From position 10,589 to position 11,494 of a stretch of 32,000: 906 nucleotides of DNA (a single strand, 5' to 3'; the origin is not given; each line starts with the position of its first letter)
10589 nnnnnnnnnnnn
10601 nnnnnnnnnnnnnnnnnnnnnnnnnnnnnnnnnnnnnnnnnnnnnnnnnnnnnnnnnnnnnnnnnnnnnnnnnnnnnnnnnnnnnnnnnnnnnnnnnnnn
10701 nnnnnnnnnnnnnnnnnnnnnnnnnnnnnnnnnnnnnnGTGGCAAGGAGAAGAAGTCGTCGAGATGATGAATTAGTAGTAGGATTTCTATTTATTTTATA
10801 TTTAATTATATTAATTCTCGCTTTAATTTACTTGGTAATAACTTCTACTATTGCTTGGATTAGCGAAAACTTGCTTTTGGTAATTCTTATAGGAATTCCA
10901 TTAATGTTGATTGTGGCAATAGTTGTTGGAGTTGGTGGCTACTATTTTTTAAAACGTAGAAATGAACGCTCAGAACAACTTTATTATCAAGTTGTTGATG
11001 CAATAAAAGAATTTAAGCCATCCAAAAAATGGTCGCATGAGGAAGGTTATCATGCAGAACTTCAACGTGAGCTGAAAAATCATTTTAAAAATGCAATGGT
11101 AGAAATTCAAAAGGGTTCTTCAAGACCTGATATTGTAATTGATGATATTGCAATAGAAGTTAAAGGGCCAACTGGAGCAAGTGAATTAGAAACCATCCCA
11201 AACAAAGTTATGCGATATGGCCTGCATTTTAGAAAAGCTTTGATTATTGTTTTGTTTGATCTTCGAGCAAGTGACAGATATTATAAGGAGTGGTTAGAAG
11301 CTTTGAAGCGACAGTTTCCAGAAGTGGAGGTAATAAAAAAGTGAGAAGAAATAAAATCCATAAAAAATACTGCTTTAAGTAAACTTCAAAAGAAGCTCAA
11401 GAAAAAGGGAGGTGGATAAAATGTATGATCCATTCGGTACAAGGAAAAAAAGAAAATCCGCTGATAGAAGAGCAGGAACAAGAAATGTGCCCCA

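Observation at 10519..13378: AT-rich ~2.9 kb insertion of ORFan genes splitting rmlB from rmlA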

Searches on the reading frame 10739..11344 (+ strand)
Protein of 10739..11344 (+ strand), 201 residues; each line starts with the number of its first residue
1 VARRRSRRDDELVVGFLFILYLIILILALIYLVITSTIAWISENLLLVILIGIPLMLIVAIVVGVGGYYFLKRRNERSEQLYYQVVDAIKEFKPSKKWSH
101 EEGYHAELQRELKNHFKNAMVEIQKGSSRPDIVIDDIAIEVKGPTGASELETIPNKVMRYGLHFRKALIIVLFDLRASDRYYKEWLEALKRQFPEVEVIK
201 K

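Call 5: search_protein_families(library=pfam, max_evalue=0.1, proteins=[window:10739-11344:+])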
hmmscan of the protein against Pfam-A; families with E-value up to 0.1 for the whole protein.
window:10739-11344:+ (201 aa): 7 families
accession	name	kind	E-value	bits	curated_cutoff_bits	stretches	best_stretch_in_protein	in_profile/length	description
PF12729.13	4HB_MCP_1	-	0.00027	21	27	1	50-93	9-52/181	Four helix bundle sensory module for signal transduction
PF10864.13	DUF2663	-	0.0056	17.5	25.2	1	16-110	21-118/127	Protein of unknown function (DUF2663)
PF11990.13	DUF3487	-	0.01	16.1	27.8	1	23-88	28-90/114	Protein of unknown function (DUF3487)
PF06687.17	SUR7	-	0.034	14.3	29.6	1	13-71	105-165/201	SUR7/PalI family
PF07332.16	Phage_holin_3_6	-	0.035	14.6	28.4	1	15-75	37-98/116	Putative Actinobacterial Holin-X, holin superfamily III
PF20997.2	DUF3195_C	-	0.064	13.6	25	0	61-75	18-32/32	Protein of unknown function (DUF3195) C-terminal domain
PF00335.26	Tetraspanin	-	0.099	12.7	32.1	0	21-120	49-124/225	Tetraspanin family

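Call 6: search_protein_families(library=phrogs, max_evalue=0.1, proteins=[window:10739-11344:+])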
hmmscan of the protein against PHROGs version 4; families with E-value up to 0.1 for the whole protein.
window:10739-11344:+ (201 aa): 6 families
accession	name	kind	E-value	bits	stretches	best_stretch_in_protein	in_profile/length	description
phrog_28707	-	DNA, RNA and nucleotide metabolism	0.00015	22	1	84-175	102-195/244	nuclease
phrog_2392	-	moron, auxiliary metabolic gene and host takeover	0.00048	19.5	1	23-118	281-376/726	ABC transporter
phrog_5928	-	unknown function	0.0023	18.8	1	101-163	21-86/124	-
phrog_944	-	moron, auxiliary metabolic gene and host takeover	0.0035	18.1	1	13-94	119-202/235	membrane protein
phrog_5871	-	lysis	0.046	14.5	1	23-84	22-82/103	holin/anti-holin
phrog_1374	-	unknown function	0.059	14.2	0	13-80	15-79/89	-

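Call 10: find_encoding_contigs(protein=window:10739-11344:+, flank=10000, max_places=10)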
Protein window:10739-11344:+ (201 aa): 19 contigs read that carry it; 10 places shown.
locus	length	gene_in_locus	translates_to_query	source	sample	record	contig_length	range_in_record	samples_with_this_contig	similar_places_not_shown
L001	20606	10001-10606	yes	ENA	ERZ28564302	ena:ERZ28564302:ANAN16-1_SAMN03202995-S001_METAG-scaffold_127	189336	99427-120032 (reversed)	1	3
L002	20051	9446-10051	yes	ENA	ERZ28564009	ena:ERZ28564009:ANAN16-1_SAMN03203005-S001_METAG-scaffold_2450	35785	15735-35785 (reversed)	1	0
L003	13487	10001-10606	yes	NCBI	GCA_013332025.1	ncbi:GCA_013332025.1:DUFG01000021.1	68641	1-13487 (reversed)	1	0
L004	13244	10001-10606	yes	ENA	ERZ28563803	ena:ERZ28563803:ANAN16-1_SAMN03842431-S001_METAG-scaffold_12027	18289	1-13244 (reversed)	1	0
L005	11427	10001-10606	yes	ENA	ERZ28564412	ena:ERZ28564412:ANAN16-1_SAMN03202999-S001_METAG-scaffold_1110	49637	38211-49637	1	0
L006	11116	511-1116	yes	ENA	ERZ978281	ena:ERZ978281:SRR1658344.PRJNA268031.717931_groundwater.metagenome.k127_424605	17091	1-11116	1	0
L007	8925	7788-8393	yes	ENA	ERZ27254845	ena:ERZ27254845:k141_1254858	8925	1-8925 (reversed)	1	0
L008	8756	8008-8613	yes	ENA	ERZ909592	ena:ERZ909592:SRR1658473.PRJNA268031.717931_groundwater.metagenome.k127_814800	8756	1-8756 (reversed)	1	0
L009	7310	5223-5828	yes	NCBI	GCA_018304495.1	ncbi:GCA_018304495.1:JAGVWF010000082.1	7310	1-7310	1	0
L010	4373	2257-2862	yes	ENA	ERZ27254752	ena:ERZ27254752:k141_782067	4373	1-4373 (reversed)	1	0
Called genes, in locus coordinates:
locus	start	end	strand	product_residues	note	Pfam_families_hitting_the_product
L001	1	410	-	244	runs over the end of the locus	PF01061:ABC2_membrane, PF12698:ABC2_membrane_3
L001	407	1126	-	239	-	PF00005:ABC_tran, PF13304:AAA_21 (faint)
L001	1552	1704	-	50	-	-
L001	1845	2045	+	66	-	-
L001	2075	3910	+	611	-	PF04151:PPC (weak)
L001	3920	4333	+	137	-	-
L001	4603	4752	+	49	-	-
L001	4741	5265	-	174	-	-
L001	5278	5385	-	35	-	-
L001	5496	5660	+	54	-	-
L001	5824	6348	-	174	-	-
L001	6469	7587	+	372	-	PF00106:adh_short, PF01073:3Beta_HSD, PF01370:Epimerase, PF02719:Polysacc_synt_2, PF05368:NmrA, PF07993:NAD_binding_4, PF13460:NAD_binding_10, PF16363:GDP_Man_Dehyd, +2 more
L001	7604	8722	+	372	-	PF13439:Glyco_transf_4, PF13579:Glyco_trans_4_4, PF00534:Glycos_transf_1, PF13692:Glyco_trans_1_4, PF13524:Glyco_trans_1_2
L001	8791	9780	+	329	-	PF01073:3Beta_HSD, PF01370:Epimerase, PF02719:Polysacc_synt_2, PF04321:RmlD_sub_bind, PF07993:NAD_binding_4, PF13460:NAD_binding_10, PF16363:GDP_Man_Dehyd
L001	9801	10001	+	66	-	-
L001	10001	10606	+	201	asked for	-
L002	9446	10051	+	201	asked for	-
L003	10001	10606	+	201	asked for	-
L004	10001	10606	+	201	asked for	-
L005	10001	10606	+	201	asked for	-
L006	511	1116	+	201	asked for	-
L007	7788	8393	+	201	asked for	-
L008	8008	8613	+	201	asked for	-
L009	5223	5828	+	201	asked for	-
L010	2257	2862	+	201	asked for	-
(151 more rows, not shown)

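Call 14: find_homologous_proteins(query=window:10739-11344:+, max_evalue=0.001)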
Query window:10739-11344:+ (201 aa): 81 proteins with E <= 0.001 among 610 candidates.
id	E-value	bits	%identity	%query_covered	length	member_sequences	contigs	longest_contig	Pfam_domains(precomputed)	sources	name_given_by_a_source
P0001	8.1e-124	429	100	100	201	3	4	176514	-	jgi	-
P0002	2.0e-37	147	47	76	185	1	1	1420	-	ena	-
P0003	3.2e-37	146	43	96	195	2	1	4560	-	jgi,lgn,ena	-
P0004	3.3e-37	146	58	60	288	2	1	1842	-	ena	-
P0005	5.6e-37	145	41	92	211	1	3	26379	-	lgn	-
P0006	5.0e-34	136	54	63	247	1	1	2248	-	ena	-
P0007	6.6e-34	135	56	58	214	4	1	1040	-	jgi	-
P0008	8.5e-34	135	54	64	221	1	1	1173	-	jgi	jgi:hypothetical protein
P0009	1.2e-33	135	51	64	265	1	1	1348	-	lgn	-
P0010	2.2e-33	134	51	61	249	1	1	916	-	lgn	-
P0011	3.4e-33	133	44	90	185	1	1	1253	PF24838.3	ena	-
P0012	9.8e-32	128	48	61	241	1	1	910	-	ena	-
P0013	1.4e-31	128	50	61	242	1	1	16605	-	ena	-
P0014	1.9e-31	127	52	61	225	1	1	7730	-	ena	-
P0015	1.9e-31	127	55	63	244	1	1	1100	-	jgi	-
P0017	3.1e-31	127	39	94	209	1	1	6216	-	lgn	-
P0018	4.1e-31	126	52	60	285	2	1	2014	-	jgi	jgi:DNA-directed RNA polymerase subunit M/transcription elongation factor TFIIS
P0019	6.2e-31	126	41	85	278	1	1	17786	-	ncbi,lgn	-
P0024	8.2e-30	122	51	61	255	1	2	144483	-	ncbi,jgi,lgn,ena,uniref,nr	ncbi:MAG: hypothetical protein M0R30_10025 [Methanoregula sp.]|jgi:hypothetical protein|uniref:hypot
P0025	1.1e-29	122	49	61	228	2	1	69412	-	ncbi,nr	ncbi:hypothetical protein CW703_05715 [Candidatus Bathyarchaeota archaeon]|nr:MAG: hypothetical prot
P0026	1.6e-29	121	38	91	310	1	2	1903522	-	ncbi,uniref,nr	ncbi:hypothetical protein [Geoglobus acetivorans]|uniref:Uncharacterized protein n=1 Tax=Geoglobus a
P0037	1.7e-28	118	49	61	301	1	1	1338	-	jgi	jgi:flagellar biosynthesis GTPase FlhF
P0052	3.9e-27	113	46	63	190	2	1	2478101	-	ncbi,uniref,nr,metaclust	ncbi:hypothetical protein Memar_2016 [Methanoculleus marisnigri JR1]|uniref:Uncharacterized protein 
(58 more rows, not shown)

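Call 15: search_protein_families(library=pfam, max_evalue=1, proteins=[P0011, P0024, P0026, P0052, P0019, P0005, P0003, P0025, P0018, P0037])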
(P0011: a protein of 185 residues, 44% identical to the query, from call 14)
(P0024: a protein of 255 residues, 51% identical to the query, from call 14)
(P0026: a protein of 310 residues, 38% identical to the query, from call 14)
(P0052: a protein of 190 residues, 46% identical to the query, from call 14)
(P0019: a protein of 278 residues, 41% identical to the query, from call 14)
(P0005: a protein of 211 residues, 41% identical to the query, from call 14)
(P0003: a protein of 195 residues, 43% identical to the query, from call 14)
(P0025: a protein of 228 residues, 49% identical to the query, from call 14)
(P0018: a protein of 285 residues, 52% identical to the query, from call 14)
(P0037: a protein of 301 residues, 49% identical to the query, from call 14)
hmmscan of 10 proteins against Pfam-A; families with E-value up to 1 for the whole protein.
P0011 (185 aa): 13 families
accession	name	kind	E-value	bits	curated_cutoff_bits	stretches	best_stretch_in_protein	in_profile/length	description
PF24838.2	8xMP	-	6.4e-07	29.7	30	1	3-108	18-117/136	Octameric membrane protein family (8xMP)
PF12910.14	PHD_like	-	0.027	14.9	27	1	94-148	48-102/141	Antitoxin of toxin-antitoxin, RelE / RelB, TA system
PF12420.13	DUF3671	-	0.034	14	34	1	6-62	159-215/223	Fam-L, Fam-M like protein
PF05628.17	Borrelia_P13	-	0.036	14.5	25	0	41-80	80-119/138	Borrelia membrane protein P13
PF13173.12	AAA_14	-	0.041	14.3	27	1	52-132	33-117/129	AAA domain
PF03749.19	SfsA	-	0.05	13.9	22.8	1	98-133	20-58/138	Sugar fermentation stimulation protein RE domain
PF02446.23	Glyco_hydro_77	-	0.099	11.9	25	1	75-127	156-205/465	4-alpha-glucanotransferase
PF00335.26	Tetraspanin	-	0.1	12.7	32.1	1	9-84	48-104/225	Tetraspanin family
PF20136.4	DUF6526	-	0.11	12.9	23.7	1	11-70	19-75/145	Family of unknown function (DUF6526)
PF02554.20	CstA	-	0.13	11.4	27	1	5-62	127-186/560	Carbon starvation protein CstA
PF13858.11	DUF4199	-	0.24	12.3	32.3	1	12-62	7-55/165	Protein of unknown function (DUF4199)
PF04246.17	RseC_MucC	-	0.42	11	24.4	1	8-60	67-120/130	Positive regulator of sigma(E), RseC/MucC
PF14946.11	DUF4501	-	0.52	10.7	29.6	1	38-61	95-118/179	Domain of unknown function (DUF4501)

P0024 (255 aa): 6 families
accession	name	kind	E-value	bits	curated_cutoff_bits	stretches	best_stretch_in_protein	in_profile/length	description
PF08941.15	USP8_interact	-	0.0065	16.7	25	1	109-193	10-94/179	USP8 interacting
PF21918.1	cas_Cpf1_2nd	-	0.014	15.8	27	1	101-240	62-204/225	CRISPR-associated endonuclease Cpf1 REC2 domain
PF19754.4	DUF6241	-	0.021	15.5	27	1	123-179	12-64/90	Family of unknown function (DUF6241)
PF03749.19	SfsA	-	0.037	14.3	22.8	1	163-204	20-59/138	Sugar fermentation stimulation protein RE domain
PF13814.12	Replic_Relax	-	0.047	14.2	25.3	1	156-220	114-177/191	Replication-relaxation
PF24203.1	Phage_ProQ_C_like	-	0.18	12.9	27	0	12-48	66-106/112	Phage ProQ C-terminal-like domain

P0026 (310 aa): 9 families
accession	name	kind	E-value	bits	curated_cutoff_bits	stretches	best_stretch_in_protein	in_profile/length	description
PF06738.18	ThrE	-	8.7e-05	22.5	26.3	1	52-153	48-148/241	Putative threonine/serine exporter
PF18742.7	DpnII-MboI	-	0.022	14.8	27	1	205-300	32-140/150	REase_DpnII-MboI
PF00003.28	7tm_3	-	0.023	14.8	33.5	1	116-162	19-65/251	7 transmembrane sweet-taste receptor of 3 GCPR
PF05961.16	Chordopox_A13L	-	0.04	14.6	24.1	1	146-186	6-44/69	Chordopoxvirus A13L protein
PF04956.18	TrbC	-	0.11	13.2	27.9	1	87-158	30-98/98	TrbC/VIRB2 pilin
PF05545.16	FixQ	-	0.11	12.8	29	0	152-173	19-40/49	Cbb3-type cytochrome oxidase component FixQ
PF06217.17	GAGA_bind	-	0.15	12.7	26.6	0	33-82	106-162/284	GAGA binding protein-like family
PF01484.22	Col_cuticle_N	-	0.17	12.4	23.5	1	13-33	22-42/50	Nematode cuticle collagen N-terminal domain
PF15047.11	DUF4533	-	0.67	9.9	28.6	0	14-66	47-99/225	Protein of unknown function (DUF4533)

P0052 (190 aa): 2 families
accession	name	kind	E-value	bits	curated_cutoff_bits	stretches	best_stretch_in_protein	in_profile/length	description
PF18742.7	DpnII-MboI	-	0.013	15.5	27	1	110-187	61-148/150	REase_DpnII-MboI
PF03749.19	SfsA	-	0.014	15.6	22.8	1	104-136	23-59/138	Sugar fermentation stimulation protein RE domain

P0019 (278 aa): 0 families

P0005 (211 aa): 25 families
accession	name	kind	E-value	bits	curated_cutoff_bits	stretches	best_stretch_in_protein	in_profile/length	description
PF06195.18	DUF996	-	0.0017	19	31.3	1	12-79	32-100/138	Protein of unknown function (DUF996)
PF04290.18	DctQ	-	0.0026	18.1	28.3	1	13-71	67-124/132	Tripartite ATP-independent periplasmic transporters, DctQ component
PF14802.11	TMEM192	-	0.0026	17.4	25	1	3-108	95-203/236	TMEM192 family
PF15820.10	ECSCR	-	0.0032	17.8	27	1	38-83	16-59/104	Endothelial cell-specific chemotaxis regulator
PF08395.17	7tm_7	-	0.0076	16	26.6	1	12-86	29-104/370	7tm Chemosensory receptor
PF20563.3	DUF6773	-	0.0083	16.4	27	1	3-83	78-153/163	Family of unknown function (DUF6773)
PF03125.24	Sre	-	0.013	15.1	22.9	1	44-105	182-244/365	Sre G protein-coupled chemoreceptor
PF12420.13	DUF3671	-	0.018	14.9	34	1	4-79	151-213/223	Fam-L, Fam-M like protein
PF19592.4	DUF6097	-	0.02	15.5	27.5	1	5-90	60-148/152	Family of unknown function (DUF6097)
PF10864.13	DUF2663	-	0.028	15.2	25.2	1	7-83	11-84/127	Protein of unknown function (DUF2663)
PF06979.18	TMEM70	-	0.055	13.9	22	1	4-79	6-81/157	TMEM70/TMEM186/TMEM223 protein family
PF20990.2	DUF2207_C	-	0.064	13.4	33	1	9-78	132-193/247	Predicted membrane protein (DUF2207) C-terminal domain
PF13630.11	SdpI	-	0.082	13.5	28.2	1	6-68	23-70/71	SdpI/YfhL protein family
PF18303.6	Saf_2TM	-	0.097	13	29.5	1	6-69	17-81/152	SAVED-fused 2TM effector domain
PF06305.16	LapA_dom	-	0.11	12.9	28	1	51-73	18-40/64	Lipopolysaccharide assembly protein A domain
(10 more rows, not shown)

P0003 (195 aa): 11 families
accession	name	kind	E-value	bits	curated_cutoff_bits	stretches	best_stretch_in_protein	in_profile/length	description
PF11457.13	DUF3021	-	0.0017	19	24.7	1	15-70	73-126/130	Protein of unknown function (DUF3021)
PF25093.1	DUF7807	-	0.0089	16.1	27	1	11-64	10-60/170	Family of unknown function (DUF7807)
PF03706.18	LPG_synthase_TM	-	0.021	14.7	33.4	1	8-64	120-173/302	Lysylphosphatidylglycerol synthase TM region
PF07332.16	Phage_holin_3_6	-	0.022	15.2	28.4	1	7-74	37-104/116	Putative Actinobacterial Holin-X, holin superfamily III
PF05961.16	Chordopox_A13L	-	0.027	15.1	24.1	1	37-72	3-35/69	Chordopoxvirus A13L protein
PF02516.20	STT3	-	0.029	14.3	24.5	1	11-78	176-234/405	Oligosaccharyl transferase STT3, N-terminal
PF13567.11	DUF4131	-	0.054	13.6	31.6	1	10-82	9-75/165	Domain of unknown function (DUF4131)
PF15050.11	SCIMP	-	0.13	13.1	27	1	30-68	2-39/132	SCIMP protein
PF11044.13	TMEMspv1-c74-12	-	0.15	12.6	25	1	36-64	5-33/49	Plectrovirus spv1-c74 ORF 12 transmembrane protein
PF05767.17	Pox_A14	-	0.27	11.8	27.7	1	17-69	19-78/93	Poxvirus virion envelope protein A14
PF00558.24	Vpu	-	0.54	10.5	24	1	35-71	5-40/81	Vpu protein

P0025 (228 aa): 1 family
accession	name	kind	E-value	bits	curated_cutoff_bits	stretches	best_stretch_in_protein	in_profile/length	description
PF09976.15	TPR_21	-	0.12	12.6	25.5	1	42-85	3-43/193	Tetratricopeptide repeat-like domain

P0018 (285 aa): 19 families
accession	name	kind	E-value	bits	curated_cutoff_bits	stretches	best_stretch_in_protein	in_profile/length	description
PF01485.27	IBR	-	0.00095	19.6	24.3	1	24-67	6-51/65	IBR domain, a half RING-finger domain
PF14354.12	Lar_restr_allev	-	0.0023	18.5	28.6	1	38-78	5-48/58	Restriction alleviation protein Lar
PF13453.11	Zn_ribbon_TFIIB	-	0.003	17.4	22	1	38-68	1-30/41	Transcription factor zinc-finger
PF14803.11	Zn_ribbon_Nudix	-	0.0046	17.3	25.6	1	39-64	3-29/34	Nudix N-terminal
PF24046.1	At4g08330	-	0.025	15.1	27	0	15-46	53-88/129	At4g08330 beta-tent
PF13408.12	Zn_ribbon_recom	-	0.028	15.2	25.3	1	58-76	6-24/58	Recombinase zinc beta ribbon domain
PF13248.11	Zn_ribbon_3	-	0.029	14.3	27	1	38-48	4-14/26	zinc-ribbon domain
PF21344.3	Zn_ribbon_LysW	-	0.033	14.3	27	1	38-64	2-28/46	Alpha-aminoadipate carrier protein LysW-like, globular domain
PF02150.21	Zn_ribbon_RPB9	-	0.048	14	25.2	1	39-64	4-28/36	RNA polymerases M/15 Kd subunit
PF01667.23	Ribosomal_S27e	-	0.056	13.6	24.5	1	34-64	5-33/55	Ribosomal protein S27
PF01396.24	Zn_ribbon_Top1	-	0.07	13.4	32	0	59-75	3-19/39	Topoisomerase DNA binding C4 zinc finger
PF13717.11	Zn_ribbon_4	-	0.071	13.5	30.3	1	37-67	3-35/36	zinc-ribbon domain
PF01599.25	Ribosomal_S27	-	0.088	13.1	22.3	1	34-64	15-42/44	Ribosomal protein S27a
PF09723.15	Zn_ribbon_8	-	0.091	13.2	34.4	1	38-65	7-34/41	Zinc ribbon domain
PF13719.11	Zn_ribbon_5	-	0.18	12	29.3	1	35-65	1-33/37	zinc-ribbon domain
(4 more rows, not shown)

P0037 (301 aa): 6 families
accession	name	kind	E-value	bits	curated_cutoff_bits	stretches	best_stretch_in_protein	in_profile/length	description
PF07331.16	TctB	-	0.00086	19.9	29.1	1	18-99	7-67/137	Tripartite tricarboxylate transporter TctB family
PF19484.4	DUF6020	-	0.013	14.3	28.3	1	13-111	9-106/604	Family of unknown function (DUF6020)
PF14163.11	SieB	-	0.022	14.8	26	1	19-89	3-64/147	Super-infection exclusion protein B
PF01312.24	Bac_export_2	-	0.034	13.8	24.4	1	14-109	138-237/335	FlhB HrpN YscU SpaS Family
PF22251.1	PFF1_TM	-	0.06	13.3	32.3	1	33-168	79-215/300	Vacuolar membrane protease, transmembrane domain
PF07332.16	Phage_holin_3_6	-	0.11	13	28.4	1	12-89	36-108/116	Putative Actinobacterial Holin-X, holin superfamily III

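Call 17: find_encoding_contigs(protein=P0005, flank=6000, max_places=3)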
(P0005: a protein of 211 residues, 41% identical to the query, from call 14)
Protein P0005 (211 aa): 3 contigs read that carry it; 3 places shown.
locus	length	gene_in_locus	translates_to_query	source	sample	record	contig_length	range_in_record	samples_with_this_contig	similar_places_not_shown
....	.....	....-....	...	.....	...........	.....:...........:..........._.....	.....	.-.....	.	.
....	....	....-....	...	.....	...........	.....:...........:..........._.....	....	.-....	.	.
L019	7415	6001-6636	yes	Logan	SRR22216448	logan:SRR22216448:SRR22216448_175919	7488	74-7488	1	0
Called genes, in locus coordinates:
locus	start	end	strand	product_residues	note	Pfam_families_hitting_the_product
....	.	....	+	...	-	?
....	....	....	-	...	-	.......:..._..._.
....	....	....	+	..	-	-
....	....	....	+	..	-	-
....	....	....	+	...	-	-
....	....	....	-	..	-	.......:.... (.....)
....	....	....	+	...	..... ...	-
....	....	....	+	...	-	-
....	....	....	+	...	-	-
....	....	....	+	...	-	-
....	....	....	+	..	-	-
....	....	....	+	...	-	-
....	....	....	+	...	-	-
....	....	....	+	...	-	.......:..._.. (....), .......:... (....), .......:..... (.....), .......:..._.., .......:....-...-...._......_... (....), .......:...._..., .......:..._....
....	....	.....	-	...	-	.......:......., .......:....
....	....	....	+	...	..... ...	-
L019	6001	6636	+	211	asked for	-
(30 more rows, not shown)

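Call 18: find_encoding_contigs(protein=P0003, flank=6000, max_places=2)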
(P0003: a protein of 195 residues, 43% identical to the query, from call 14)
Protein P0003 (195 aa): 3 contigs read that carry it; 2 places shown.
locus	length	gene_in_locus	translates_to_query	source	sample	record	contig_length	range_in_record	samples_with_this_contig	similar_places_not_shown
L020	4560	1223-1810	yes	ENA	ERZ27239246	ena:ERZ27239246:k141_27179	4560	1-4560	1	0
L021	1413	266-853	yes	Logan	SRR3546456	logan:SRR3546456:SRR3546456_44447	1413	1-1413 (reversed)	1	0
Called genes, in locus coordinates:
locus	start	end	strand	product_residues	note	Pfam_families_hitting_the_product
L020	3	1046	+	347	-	PF00155:Aminotran_1_2, PF12897:Asp_aminotransf (weak)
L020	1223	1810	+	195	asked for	-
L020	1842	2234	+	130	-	PF14464:Prok-JAB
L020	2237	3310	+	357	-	PF00149:Metallophos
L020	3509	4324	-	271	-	PF02899:Phage_int_SAM_1 (faint), PF13495:Phage_int_SAM_4, PF00589:Phage_integrase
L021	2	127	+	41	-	?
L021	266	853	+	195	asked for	-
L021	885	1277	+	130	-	PF14464:Prok-JAB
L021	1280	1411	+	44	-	?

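Call 19: find_encoding_contigs(protein=P0017, flank=6000, max_places=2)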
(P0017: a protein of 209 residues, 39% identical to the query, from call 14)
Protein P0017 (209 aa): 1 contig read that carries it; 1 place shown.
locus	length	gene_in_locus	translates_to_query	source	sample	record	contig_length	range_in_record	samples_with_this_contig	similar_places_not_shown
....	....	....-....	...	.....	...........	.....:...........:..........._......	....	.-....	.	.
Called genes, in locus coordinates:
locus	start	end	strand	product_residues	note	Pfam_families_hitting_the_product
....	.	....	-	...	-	?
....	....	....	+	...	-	-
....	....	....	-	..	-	-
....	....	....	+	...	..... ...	-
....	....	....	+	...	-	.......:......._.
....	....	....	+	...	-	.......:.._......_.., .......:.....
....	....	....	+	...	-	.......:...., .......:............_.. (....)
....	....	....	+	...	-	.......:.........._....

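Call 38: find_related_loci(query=A1, collection=viral_contigs, flank=5000)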
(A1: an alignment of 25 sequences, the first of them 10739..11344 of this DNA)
Query A1 (201 aa) in viral_contigs; peptide patterns used: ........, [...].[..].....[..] (x = any residue, [..] = any of these).
10 stretches matched a pattern, but none encodes a relative of the query by tblastn (E <= 1e-3).
